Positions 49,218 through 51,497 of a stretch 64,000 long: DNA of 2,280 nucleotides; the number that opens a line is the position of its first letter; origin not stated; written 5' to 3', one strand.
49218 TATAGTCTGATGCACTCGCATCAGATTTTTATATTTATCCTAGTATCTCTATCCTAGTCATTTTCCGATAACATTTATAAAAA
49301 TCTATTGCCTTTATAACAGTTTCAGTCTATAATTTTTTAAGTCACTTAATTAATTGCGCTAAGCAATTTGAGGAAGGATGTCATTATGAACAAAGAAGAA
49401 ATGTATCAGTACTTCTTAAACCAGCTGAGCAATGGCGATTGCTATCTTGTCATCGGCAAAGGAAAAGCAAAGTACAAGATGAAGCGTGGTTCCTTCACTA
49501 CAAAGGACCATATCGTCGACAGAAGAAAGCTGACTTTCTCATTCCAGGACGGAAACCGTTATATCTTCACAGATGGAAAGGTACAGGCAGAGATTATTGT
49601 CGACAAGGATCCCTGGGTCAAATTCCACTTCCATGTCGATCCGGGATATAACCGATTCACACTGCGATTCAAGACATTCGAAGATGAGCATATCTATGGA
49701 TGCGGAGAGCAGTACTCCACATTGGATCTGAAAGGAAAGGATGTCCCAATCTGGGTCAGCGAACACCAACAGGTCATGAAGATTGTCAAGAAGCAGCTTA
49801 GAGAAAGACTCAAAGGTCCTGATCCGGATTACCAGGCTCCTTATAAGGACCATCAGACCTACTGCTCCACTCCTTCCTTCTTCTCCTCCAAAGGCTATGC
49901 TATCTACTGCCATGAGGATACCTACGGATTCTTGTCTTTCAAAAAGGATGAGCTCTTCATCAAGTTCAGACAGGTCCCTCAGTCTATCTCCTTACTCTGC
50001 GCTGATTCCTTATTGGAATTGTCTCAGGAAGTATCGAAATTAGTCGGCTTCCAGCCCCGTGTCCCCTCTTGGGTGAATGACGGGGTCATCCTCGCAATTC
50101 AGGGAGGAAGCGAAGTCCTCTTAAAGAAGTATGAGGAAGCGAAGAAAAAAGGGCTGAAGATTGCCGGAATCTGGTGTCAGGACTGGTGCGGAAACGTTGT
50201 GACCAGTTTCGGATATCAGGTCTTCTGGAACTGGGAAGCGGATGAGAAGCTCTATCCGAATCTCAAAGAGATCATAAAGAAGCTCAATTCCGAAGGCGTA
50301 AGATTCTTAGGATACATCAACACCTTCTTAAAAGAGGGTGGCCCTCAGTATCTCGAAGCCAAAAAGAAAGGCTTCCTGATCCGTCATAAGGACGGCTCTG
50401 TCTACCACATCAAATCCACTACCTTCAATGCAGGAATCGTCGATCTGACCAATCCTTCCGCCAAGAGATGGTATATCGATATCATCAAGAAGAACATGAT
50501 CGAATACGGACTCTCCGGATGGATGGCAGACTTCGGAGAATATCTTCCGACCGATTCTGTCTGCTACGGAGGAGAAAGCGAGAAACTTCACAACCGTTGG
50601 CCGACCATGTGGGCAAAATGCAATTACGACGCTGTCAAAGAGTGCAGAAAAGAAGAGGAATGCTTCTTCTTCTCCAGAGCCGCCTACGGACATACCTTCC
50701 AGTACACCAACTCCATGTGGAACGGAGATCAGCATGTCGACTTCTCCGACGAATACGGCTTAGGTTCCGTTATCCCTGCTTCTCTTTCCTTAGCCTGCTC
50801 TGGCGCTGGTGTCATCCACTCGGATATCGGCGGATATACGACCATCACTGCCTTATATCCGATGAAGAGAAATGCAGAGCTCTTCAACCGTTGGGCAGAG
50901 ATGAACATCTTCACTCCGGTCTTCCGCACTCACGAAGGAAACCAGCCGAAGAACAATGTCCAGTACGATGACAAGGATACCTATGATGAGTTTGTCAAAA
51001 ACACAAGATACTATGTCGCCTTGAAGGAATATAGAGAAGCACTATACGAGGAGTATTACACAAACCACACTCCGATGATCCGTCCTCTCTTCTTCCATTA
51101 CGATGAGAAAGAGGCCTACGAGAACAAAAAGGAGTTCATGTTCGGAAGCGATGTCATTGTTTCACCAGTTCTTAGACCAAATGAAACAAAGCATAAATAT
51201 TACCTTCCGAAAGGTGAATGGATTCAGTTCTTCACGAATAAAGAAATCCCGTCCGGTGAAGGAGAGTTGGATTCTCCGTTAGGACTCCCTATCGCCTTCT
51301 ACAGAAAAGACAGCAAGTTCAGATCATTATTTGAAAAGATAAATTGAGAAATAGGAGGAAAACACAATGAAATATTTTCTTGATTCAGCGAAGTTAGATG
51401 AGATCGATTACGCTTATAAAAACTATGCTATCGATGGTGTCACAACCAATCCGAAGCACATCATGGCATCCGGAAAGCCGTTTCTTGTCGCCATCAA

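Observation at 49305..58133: Sulfoquinovose sulfo-transaldolase-like catabolic block next to tRNA-Arg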

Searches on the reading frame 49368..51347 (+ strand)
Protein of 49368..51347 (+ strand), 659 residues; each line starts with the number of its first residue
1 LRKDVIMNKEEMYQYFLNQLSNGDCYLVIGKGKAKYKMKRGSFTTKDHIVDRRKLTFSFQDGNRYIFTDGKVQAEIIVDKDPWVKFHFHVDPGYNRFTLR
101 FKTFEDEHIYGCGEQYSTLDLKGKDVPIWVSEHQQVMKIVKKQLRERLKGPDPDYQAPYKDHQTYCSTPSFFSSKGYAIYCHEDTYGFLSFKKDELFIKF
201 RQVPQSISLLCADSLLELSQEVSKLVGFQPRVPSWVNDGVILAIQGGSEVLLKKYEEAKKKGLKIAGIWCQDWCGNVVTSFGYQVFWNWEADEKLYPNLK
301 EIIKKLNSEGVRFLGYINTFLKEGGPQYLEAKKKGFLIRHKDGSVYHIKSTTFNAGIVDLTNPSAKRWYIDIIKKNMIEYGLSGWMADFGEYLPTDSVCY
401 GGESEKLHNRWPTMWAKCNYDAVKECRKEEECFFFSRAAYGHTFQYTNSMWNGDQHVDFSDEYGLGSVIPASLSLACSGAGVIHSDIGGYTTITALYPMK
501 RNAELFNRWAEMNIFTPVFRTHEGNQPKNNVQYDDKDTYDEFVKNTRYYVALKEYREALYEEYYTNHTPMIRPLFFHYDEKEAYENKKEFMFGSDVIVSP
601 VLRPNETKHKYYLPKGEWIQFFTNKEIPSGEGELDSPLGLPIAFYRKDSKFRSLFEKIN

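Call 4: search_protein_families(library=pfam, proteins=[window:49368-51347:+])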
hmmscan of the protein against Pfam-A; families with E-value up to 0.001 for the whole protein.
window:49368-51347:+ (659 aa): 3 families
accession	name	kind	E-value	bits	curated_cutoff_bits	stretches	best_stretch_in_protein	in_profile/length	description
PF01055.32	Glyco_hydro_31_2nd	-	3.9e-40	138.6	23.5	1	257-547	30-312/328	Glycosyl hydrolases family 31 TIM-barrel domain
PF21365.3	Glyco_hydro_31_3rd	-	2.4e-17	63.6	24.4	1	568-637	2-73/87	Glycosyl hydrolase family 31 C-terminal domain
PF13802.12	Gal_mutarotas_2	-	2.1e-09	38.4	27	1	48-182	60-176/184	Glycosyl hydrolase 31 N-terminal galactose mutarotase-like domain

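Call 5: search_protein_families(library=ncbifam, proteins=[window:49368-51347:+])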
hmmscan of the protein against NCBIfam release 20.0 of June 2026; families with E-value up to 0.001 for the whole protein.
window:49368-51347:+ (659 aa): 3 families
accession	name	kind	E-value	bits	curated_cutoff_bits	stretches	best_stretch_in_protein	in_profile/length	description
NF007746.0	PRK10426.1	equivalog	9.2e-207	688.6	553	1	17-657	30-676/683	alpha-glucosidase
NF007940.0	PRK10658.1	equivalog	3.5e-53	181.1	606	1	288-630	316-646/771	alpha-xylosidase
NF040948.1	alpha_gluc_MalA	equivalog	8.8e-36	123.4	800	1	405-647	367-602/627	alpha-glucosidase MalA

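Call 15: search_solved_structures(query=window:49368-51347:+, max_evalue=1e-20)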
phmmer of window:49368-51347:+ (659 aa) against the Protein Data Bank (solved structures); distinct sequences matched with E-value up to 1e-20: 21.
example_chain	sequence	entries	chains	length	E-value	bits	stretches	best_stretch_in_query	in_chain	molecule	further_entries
8r56_A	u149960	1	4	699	1.9e-150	505.8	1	26-658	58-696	Glycosyl hydrolase, family 31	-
6pnr_A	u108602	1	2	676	9.1e-150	503.5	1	27-658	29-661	Alpha-glucosidase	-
5aed_A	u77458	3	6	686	1.7e-148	499.3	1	21-657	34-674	ALPHA-GLUCOSIDASE YIHQ | Sulfoquinovosidase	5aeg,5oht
5aee_A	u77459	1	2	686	8.2e-148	497.1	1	21-657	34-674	ALPHA-GLUCOSIDASE YIHQ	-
5ohy_A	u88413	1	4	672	2.3e-133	449.3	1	29-658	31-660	Alpha-glucosidase yihQ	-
5ohs_A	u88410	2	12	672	1.1e-132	447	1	29-658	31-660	Alpha-glucosidase yihQ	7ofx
8t7z_A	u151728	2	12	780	9.2e-38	133.4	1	288-649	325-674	Alpha-glucosidase yicI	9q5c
1we5_A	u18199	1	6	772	1.1e-36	129.8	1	288-645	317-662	Putative family 31 glucosidase yicI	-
2f2h_A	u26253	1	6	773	1.1e-36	129.8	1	288-645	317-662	Putative family 31 glucosidase yicI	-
1xsi_A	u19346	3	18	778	1.1e-36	129.8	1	288-645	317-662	Putative family 31 glucosidase yicI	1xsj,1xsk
4b9y_A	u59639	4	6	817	1.7e-35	125.9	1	159-630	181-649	ALPHA-GLUCOSIDASE, PUTATIVE, ADG31B | Oligosaccharide 4-alpha-D-glucosyltransferase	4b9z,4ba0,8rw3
5i23_A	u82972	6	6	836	1.8e-35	125.8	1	159-630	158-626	Oligosaccharide 4-alpha-D-glucosyltransferase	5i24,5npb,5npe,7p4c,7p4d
5npc_A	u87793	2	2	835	8.9e-35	123.5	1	159-630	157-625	Oligosaccharide 4-alpha-D-glucosyltransferase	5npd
5zn6_A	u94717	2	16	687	6.5e-29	104.1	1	163-647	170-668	Alpha-xylosidase MeXyl31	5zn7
5f7c_A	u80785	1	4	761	2.3e-28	102.3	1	161-631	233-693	Alpha-glucosidase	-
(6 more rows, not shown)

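Call 39: search_solved_structures(query=window:49368-51347:+, max_evalue=1e-140, show_alignments=3)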
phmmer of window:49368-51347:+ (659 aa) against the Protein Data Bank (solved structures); distinct sequences matched with E-value up to 1e-140: 4.
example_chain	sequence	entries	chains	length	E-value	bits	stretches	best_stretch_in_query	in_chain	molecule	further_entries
8r56_A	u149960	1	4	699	1.9e-150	505.8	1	26-658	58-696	Glycosyl hydrolase, family 31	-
6pnr_A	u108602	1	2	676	9.1e-150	503.5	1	27-658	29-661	Alpha-glucosidase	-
5aed_A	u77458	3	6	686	1.7e-148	499.3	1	21-657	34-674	ALPHA-GLUCOSIDASE YIHQ | Sulfoquinovosidase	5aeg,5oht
5aee_A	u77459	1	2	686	8.2e-148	497.1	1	21-657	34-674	ALPHA-GLUCOSIDASE YIHQ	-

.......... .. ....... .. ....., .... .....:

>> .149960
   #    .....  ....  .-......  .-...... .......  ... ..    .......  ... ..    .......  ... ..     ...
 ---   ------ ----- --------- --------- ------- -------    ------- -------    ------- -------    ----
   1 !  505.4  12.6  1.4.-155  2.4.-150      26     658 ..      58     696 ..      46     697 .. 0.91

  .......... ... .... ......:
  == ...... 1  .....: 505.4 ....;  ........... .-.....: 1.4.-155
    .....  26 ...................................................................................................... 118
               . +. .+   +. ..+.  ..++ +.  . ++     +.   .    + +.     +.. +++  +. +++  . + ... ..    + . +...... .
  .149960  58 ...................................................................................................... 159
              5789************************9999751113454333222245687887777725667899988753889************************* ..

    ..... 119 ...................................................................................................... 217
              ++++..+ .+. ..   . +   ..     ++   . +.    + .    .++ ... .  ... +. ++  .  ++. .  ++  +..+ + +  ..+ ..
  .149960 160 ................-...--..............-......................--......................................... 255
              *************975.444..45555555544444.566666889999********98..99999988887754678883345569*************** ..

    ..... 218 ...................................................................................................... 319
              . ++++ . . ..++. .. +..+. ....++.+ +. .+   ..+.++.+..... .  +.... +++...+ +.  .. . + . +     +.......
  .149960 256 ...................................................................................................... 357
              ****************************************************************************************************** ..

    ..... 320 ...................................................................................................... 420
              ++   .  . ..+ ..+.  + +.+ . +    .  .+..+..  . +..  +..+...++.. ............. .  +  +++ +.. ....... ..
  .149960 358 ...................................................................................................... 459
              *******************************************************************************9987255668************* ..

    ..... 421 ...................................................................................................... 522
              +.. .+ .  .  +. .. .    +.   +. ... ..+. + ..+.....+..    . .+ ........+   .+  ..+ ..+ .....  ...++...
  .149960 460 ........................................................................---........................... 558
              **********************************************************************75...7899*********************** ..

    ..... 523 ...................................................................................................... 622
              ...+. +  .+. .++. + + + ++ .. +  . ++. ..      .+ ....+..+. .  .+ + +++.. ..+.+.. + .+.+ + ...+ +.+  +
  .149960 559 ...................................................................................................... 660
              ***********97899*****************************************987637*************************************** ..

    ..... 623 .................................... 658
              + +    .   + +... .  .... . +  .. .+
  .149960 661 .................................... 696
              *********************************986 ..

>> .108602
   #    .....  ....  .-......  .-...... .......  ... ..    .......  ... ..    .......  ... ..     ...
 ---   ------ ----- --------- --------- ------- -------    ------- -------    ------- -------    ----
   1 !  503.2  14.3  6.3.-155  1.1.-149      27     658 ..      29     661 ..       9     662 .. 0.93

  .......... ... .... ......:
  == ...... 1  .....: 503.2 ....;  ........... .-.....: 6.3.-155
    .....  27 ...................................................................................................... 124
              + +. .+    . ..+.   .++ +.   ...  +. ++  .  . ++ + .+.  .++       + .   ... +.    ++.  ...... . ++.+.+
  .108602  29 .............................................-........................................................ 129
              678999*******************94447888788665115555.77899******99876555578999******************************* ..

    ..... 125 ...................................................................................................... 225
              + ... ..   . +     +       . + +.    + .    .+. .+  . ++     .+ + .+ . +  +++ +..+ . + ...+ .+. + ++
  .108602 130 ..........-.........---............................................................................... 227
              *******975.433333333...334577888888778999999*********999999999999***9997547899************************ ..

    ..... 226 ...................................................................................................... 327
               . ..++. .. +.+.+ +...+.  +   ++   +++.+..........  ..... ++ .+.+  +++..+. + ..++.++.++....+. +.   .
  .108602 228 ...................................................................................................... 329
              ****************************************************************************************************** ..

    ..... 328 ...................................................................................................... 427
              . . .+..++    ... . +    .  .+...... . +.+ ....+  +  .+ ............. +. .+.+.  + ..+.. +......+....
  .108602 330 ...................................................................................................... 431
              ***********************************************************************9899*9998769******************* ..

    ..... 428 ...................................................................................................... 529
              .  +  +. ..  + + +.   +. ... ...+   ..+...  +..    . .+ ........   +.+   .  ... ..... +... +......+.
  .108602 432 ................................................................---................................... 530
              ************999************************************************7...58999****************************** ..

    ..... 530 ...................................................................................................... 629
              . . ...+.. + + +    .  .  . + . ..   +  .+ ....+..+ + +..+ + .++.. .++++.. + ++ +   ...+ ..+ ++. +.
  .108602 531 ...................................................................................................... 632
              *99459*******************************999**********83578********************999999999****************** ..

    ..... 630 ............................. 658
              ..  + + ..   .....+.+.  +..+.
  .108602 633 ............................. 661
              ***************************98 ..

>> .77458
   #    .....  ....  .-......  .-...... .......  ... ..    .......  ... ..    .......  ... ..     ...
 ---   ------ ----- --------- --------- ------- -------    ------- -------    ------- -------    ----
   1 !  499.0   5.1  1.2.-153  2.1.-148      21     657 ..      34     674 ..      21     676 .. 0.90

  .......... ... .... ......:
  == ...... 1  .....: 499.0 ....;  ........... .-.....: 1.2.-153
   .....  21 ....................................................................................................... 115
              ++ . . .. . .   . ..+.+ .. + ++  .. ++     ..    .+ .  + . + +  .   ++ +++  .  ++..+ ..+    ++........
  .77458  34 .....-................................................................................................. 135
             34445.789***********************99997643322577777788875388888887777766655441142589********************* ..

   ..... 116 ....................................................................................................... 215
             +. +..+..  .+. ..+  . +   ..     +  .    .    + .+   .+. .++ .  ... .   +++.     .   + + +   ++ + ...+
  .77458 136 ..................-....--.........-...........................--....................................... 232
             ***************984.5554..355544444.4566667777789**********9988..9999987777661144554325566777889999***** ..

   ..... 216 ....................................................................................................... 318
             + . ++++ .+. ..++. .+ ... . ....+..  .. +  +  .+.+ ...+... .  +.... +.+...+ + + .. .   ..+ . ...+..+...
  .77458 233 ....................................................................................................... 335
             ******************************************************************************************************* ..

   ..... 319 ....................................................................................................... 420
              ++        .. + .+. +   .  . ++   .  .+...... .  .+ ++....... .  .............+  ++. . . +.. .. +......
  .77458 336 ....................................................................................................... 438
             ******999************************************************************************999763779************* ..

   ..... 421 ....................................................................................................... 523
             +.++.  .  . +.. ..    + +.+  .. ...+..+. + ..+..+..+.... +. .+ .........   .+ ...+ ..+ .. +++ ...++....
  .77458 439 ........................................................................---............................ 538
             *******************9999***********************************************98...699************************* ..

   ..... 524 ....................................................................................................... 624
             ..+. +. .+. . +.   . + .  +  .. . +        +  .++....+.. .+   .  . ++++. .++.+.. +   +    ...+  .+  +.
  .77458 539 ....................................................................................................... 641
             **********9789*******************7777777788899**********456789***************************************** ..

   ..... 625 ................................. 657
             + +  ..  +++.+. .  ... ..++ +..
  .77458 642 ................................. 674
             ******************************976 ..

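Call 60: search_protein_representatives(protein=window:49368-51347:+)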
Query: 659 residues. Proteins with E-value up to 0.001 (for the whole library): 8035; up to 1e-10: 3797; up to 1e-30: 920. The best 150 are listed.
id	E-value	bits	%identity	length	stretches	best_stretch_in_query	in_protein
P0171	5.6e-182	623.2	47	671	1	25-657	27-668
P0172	7.0e-177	606.4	60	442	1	7-448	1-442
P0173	4.5e-172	590.5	46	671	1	27-657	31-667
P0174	2.5e-157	541.8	42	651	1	29-658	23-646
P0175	2.6e-156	538.4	44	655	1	29-658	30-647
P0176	7.2e-144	497.3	39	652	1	28-654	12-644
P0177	3.3e-141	488.5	40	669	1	13-658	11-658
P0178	3.0e-140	485.4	44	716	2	48-398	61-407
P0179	1.4e-138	479.8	40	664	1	27-657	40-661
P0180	6.3e-138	477.7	42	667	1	99-658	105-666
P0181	8.2e-137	474.0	40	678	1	27-658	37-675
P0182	9.9e-137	473.7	42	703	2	93-657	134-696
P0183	1.0e-131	457.1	42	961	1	91-658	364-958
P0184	4.4e-131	455.0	39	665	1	25-650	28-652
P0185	6.6e-131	454.5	38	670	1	26-656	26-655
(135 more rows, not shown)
